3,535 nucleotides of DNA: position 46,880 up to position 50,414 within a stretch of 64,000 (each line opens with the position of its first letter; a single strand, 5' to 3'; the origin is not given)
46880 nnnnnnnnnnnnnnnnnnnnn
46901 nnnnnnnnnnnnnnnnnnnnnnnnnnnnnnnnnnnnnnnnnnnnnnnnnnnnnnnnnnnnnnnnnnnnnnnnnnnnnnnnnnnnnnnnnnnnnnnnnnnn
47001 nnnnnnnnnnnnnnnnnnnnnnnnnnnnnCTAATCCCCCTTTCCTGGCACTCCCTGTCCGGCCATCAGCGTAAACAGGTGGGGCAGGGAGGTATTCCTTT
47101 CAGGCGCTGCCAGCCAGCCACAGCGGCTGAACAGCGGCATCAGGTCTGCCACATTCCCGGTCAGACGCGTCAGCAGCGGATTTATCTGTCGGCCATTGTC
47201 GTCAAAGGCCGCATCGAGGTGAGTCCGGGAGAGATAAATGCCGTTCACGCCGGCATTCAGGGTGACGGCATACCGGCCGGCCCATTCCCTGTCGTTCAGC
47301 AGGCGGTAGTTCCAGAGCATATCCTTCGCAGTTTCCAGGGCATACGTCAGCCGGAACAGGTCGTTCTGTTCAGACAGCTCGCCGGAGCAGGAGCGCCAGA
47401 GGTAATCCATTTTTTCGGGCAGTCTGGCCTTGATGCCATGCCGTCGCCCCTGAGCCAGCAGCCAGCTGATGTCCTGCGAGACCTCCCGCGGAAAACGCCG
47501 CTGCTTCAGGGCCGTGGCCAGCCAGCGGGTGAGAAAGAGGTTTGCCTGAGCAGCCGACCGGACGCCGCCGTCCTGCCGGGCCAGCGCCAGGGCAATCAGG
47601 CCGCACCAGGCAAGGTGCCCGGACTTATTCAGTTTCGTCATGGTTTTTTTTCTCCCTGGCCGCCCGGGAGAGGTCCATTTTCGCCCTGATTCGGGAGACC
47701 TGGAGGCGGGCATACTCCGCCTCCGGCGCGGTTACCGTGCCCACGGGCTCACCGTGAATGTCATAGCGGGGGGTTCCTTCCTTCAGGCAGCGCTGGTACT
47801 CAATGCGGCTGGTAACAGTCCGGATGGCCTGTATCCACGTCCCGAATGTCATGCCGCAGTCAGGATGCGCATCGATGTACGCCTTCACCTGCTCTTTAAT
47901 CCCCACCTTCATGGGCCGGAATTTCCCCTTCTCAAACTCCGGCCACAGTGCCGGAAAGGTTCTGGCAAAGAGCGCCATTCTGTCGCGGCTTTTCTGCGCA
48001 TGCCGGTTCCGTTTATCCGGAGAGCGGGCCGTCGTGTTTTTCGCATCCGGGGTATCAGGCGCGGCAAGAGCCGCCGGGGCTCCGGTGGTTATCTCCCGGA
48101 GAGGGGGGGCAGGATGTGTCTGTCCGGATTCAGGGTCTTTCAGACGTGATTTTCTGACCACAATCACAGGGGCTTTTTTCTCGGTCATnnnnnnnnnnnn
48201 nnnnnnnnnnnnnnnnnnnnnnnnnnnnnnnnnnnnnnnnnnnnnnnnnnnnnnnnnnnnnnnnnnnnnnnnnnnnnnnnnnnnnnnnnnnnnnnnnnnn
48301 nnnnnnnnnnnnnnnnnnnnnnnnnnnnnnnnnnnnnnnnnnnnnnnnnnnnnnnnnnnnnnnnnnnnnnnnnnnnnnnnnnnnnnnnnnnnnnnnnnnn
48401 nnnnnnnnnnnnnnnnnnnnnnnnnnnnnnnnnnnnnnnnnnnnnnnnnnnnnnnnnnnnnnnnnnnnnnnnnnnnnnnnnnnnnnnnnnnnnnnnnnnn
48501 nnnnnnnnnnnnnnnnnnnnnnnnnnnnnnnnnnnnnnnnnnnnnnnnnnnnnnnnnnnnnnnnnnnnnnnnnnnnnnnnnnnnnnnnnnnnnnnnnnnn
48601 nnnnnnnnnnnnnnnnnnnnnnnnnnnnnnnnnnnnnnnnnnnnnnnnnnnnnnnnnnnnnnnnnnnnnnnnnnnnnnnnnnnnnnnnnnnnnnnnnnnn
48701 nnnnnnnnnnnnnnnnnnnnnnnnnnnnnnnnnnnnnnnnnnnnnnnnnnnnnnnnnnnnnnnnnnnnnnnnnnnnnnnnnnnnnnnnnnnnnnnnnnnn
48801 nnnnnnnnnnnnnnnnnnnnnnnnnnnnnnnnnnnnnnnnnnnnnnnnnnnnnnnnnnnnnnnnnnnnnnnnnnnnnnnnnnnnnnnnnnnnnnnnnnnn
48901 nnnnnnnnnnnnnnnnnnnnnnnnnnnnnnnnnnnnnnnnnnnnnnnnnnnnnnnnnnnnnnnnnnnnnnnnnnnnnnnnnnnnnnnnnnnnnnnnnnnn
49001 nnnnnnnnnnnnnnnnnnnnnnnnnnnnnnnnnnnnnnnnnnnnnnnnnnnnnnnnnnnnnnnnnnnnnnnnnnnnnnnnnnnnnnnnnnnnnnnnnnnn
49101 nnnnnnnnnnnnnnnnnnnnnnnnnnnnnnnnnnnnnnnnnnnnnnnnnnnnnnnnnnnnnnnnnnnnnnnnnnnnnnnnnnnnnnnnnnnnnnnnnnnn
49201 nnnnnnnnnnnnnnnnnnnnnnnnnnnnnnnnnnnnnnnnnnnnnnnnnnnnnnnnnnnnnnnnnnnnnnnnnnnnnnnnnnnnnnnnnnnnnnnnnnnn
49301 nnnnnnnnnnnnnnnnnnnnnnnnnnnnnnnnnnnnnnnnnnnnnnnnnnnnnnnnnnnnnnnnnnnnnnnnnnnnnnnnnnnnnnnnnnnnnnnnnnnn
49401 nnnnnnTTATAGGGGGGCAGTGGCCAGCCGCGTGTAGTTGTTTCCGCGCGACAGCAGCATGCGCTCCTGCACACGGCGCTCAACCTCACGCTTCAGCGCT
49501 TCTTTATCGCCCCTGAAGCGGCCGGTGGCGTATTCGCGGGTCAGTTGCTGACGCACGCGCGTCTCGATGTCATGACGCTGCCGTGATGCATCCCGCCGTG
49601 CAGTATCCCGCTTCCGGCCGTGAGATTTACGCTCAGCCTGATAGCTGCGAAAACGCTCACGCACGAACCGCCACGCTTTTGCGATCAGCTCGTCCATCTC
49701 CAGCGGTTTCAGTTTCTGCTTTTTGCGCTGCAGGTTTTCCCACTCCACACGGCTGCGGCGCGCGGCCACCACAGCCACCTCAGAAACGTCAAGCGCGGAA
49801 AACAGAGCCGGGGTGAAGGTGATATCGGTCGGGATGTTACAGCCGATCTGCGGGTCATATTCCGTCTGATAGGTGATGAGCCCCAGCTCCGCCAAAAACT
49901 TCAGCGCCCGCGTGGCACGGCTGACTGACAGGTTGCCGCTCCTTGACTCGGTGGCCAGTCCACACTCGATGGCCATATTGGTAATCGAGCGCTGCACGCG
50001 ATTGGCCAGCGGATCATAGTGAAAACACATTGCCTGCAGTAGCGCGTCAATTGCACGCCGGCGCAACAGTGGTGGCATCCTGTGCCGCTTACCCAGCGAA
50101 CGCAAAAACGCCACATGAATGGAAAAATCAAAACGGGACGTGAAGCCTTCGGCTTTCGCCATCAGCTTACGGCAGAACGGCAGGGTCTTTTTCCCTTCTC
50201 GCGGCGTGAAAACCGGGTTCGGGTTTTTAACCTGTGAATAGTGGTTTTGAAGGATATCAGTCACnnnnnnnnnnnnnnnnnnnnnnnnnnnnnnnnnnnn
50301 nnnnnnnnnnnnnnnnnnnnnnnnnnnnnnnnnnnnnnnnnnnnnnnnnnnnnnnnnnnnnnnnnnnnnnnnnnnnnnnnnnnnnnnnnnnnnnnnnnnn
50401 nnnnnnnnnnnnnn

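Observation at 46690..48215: Orphan Tn3-family IR plus resolvase res site with no tnpR/tnpA, abutting an operon encoding a second FinO/ProQ-domain protein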

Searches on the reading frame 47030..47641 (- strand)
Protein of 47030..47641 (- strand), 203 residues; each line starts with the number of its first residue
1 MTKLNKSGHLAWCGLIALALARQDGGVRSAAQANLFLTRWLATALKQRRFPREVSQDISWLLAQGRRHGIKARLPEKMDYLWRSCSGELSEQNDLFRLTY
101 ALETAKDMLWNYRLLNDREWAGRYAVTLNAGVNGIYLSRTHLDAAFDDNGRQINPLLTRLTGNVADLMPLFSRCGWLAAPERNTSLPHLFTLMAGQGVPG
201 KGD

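Call 4: search_protein_families(library=pfam, proteins=[window:47030-47641:-], max_evalue=0.01)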
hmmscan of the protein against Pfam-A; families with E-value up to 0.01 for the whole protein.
window:47030-47641:- (203 aa): 1 family
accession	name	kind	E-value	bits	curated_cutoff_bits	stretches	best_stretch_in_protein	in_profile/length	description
PF11140.13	DUF2913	-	1.9e-16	60.9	23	1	13-171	12-169/207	Protein of unknown function (DUF2913)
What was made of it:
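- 47030..47641 (-): Context: DUF2913 gene (203 aa), convergent with Rpn. The stops overlapped by 4 bp before the insertion. PF11140 E=1.9e-16 (call 4).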

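Call 79: search_protein_families(library=ncbifam, proteins=[window:47030-47641:-], max_evalue=0.01)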
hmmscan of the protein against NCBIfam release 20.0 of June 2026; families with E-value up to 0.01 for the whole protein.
window:47030-47641:- (203 aa): 0 families

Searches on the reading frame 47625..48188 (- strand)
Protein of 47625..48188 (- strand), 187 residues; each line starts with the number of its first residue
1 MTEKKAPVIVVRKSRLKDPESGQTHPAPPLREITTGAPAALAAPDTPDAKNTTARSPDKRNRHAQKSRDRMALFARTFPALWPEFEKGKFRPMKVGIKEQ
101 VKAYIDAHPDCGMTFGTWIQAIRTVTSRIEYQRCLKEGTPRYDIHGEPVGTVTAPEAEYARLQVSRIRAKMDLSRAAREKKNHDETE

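Call 4: search_protein_families(library=pfam, proteins=[window:47625-48188:-], max_evalue=0.01)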
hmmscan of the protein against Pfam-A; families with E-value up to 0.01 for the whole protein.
window:47625-48188:- (187 aa): 1 family
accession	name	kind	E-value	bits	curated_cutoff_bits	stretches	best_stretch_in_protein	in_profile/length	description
PF04352.18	ProQ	-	6e-17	62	27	1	74-175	11-107/109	ProQ/FINO family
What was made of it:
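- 47625..48188 (-): Context: ProQ/FinO-domain protein (187 aa), overlapping the DUF2913 start by 17 bp. PF04352 E=6e-17 (call 4).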

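Call 64: find_homologous_proteins(query=window:47625-48188:-, max_evalue=0.00001)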
Query window:47625-48188:- (187 aa): 15 proteins with E <= 0.00001 among 168 candidates.
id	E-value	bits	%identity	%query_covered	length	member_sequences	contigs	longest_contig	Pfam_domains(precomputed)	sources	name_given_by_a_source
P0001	4.0e-68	247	100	59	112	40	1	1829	PF04352.19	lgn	-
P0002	2.1e-66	241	63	97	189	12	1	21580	PF04352.19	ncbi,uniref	ncbi:ProQ/FINO family protein [Pectobacterium aroidearum]|uniref:ProQ/FINO family protein n=1 Tax=Pe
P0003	2.8e-65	238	61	98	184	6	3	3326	PF04352.19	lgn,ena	-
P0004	1.6e-64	235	61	98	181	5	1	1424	PF04352.19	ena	-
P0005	5.8e-63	230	60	97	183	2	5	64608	PF04352.19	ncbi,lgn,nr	ncbi:TPA: hypothetical protein NNA44_004341 [Escherichia coli]|nr:hypothetical protein [Escherichia 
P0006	2.3e-62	228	60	100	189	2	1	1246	PF04352.19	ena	-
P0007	2.0e-60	222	59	100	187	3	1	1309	PF04352.19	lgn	-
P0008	2.1e-60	222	59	100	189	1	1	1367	PF04352.19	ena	-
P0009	9.0e-60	220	59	97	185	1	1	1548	PF04352.19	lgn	-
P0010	1.1e-56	210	61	95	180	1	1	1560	PF04352.19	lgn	-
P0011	5.5e-56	207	56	100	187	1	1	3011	PF04352.19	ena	-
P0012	1.5e-54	203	59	100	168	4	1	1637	PF04352.19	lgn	-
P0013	3.2e-54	202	55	100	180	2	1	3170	PF04352.19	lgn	-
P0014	3.1e-38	150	52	82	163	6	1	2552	PF04352.19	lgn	-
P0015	4.9e-37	146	64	57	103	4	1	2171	PF04352.19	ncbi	ncbi:TPA: ProQ/FINO family protein [Klebsiella michiganensis]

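Call 68: search_solved_structures(query=A1, max_evalue=0.01)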
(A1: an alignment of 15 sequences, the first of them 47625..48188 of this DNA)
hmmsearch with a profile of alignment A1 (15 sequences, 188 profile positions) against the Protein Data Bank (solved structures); distinct sequences matched with E-value up to 0.01: 6.
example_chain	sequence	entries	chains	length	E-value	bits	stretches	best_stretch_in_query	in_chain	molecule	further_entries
1dvo_A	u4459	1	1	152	1.1e-19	74.2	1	45-174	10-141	FERTILITY INHIBITION PROTEIN O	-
7rgt_A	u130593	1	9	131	1.1e-17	67.6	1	51-168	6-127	Repressor of competence, RNA Chaperone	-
7rgu_A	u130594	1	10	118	3e-16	63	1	65-168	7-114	Repressor of competence, RNA Chaperone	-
7rgs_A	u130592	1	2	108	1.9e-15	60.4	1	81-168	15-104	Repressor of competence, RNA Chaperone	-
5nb9_A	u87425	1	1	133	4.8e-12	49.3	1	57-180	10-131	RNA chaperone ProQ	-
6s10_A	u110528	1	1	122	1.8e-05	27.9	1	78-166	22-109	RNA chaperone ProQ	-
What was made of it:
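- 47625..48188 (-): A profile hits FinO, RocC and ProQ structures (call 68).
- On FinO/ProQ family (neighbouring gene 47625-48188): A profile hits 1dvo, 7rgt and 5nb9 (call 68).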

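Call 74: predict_structure(alignment_id=A1)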
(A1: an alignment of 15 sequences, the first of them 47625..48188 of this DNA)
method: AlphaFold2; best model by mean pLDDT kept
length: 187 residues; sequences in the alignment: 15
mean_pLDDT: 60.3   pTM: 0.36
mean pLDDT of the five models: 60.3, 60.1, 59.2, 56.5, 56.4
residues with pLDDT >= 90: 0; 70-90: 69; 50-70: 62; < 50: 56
segments of 3 or more residues with pLDDT < 50: 1-3, 7-43, 45-57
pLDDT, mean of each block of 10 residues (from residue 1): 45 37 32 34 37 45 64 63 56 62 80 79 71 75 78 84 78 68 56
secondary structure, 60 per line:
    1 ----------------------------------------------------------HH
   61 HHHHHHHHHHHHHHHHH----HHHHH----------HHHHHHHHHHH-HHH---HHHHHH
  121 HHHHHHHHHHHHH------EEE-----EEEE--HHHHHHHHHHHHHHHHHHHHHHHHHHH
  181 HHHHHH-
elements in order: H59-77 H82-86 H97-107 H115-133 E140-142 E148-151 H154-186
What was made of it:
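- On FinO/ProQ family (neighbouring gene 47625-48188): The model has mean pLDDT 60, and 70-84 within the domain (call 74).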

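Call 78: fold_search(model_id=the predicted structure, library=pdb)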
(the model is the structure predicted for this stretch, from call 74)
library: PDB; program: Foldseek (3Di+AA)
matches with E <= 10: 98; with E <= 0.001: 12
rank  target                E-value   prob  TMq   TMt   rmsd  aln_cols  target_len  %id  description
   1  7rgu_G                1.9e-04  1.00  0.30  0.44  11.1       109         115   27  The crystal structure of RocC bound to a transcriptional terminator (released 2022-11-09)
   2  7rgu_A                3.0e-04  1.00  0.27  0.40  11.2       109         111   28  The crystal structure of RocC bound to a transcriptional terminator (released 2022-11-09)
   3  7rgu_E                3.2e-04  1.00  0.28  0.43  11.3       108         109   28  The crystal structure of RocC bound to a transcriptional terminator (released 2022-11-09)
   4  7rgu_C                4.6e-04  1.00  0.29  0.44  11.4       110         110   27  The crystal structure of RocC bound to a transcriptional terminator (released 2022-11-09)
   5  7rgu_I                5.4e-04  1.00  0.26  0.41  11.1       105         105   28  The crystal structure of RocC bound to a transcriptional terminator (released 2022-11-09)
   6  7rgt_D                6.8e-04  1.00  0.26  0.41  11.5       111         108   28  The crystal structure of RocC, containing FinO domain, 1-126 (released 2022-11-09)
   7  7rgt_H                7.2e-04  1.00  0.25  0.42  11.2       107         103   28  The crystal structure of RocC, containing FinO domain, 1-126 (released 2022-11-09)
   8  7rgt_B                7.2e-04  1.00  0.26  0.39  11.6       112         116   28  The crystal structure of RocC, containing FinO domain, 1-126 (released 2022-11-09)
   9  7rgt_C                7.7e-04  1.00  0.25  0.41  11.3       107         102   28  The crystal structure of RocC, containing FinO domain, 1-126 (released 2022-11-09)
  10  7rgt_A                7.7e-04  1.00  0.26  0.41  11.4       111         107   28  The crystal structure of RocC, containing FinO domain, 1-126 (released 2022-11-09)
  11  7rgs_A                8.6e-04  1.00  0.25  0.40  10.8        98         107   30  The crystal structure of RocC, containing FinO domain, 24-126 (released 2022-11-09)
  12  7rgt_F                9.1e-04  1.00  0.25  0.42  11.1       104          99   29  The crystal structure of RocC, containing FinO domain, 1-126 (released 2022-11-09)
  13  7rgt_G                1.1e-03  1.00  0.27  0.38  11.6       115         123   29  The crystal structure of RocC, containing FinO domain, 1-126 (released 2022-11-09)
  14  7rgt_E                1.3e-03  1.00  0.25  0.41  11.3       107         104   28  The crystal structure of RocC, containing FinO domain, 1-126 (released 2022-11-09)
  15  7rgu_M                1.8e-03  1.00  0.27  0.42  11.2       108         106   30  The crystal structure of RocC bound to a transcriptional terminator (released 2022-11-09)
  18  1dvo                  4.3e-03  0.99  0.23  0.28  15.3       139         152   16  THE X-RAY CRYSTAL STRUCTURE OF FINO, A REPRESSOR OF BACTERIAL CONJUGATION (released 2000-07-19)
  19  7rgt_I                5.8e-03  0.99  0.22  0.37  11.5       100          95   29  The crystal structure of RocC, containing FinO domain, 1-126 (released 2022-11-09)
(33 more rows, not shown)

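Call 79: search_protein_families(library=ncbifam, proteins=[window:47625-48188:-], max_evalue=0.01)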
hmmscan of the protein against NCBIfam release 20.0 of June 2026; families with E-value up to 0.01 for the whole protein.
window:47625-48188:- (187 aa): 2 families
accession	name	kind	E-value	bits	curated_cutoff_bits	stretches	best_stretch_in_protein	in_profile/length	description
NF003434.0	PRK04950.1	equivalog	1.8e-11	44.3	127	1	62-184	5-123/205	RNA chaperone ProQ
NF010317.0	PRK13754.1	subfamily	3.7e-09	36.6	136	1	50-172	56-174/186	fertility inhibition protein FinO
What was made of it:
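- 47625..48188 (-): It scores below the NCBIfam cut-offs for both FinO and ProQ (call 79).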

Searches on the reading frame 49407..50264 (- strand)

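Call 4: search_protein_families(library=pfam, proteins=[window:49407-50264:-], max_evalue=0.01)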
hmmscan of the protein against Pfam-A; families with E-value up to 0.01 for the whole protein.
window:49407-50264:- (285 aa): 1 family
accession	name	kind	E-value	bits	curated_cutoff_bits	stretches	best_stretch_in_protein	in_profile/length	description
PF02387.20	IncFII_repA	-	1.5e-28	100.4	22.9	1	11-250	5-251/275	IncFII RepA protein family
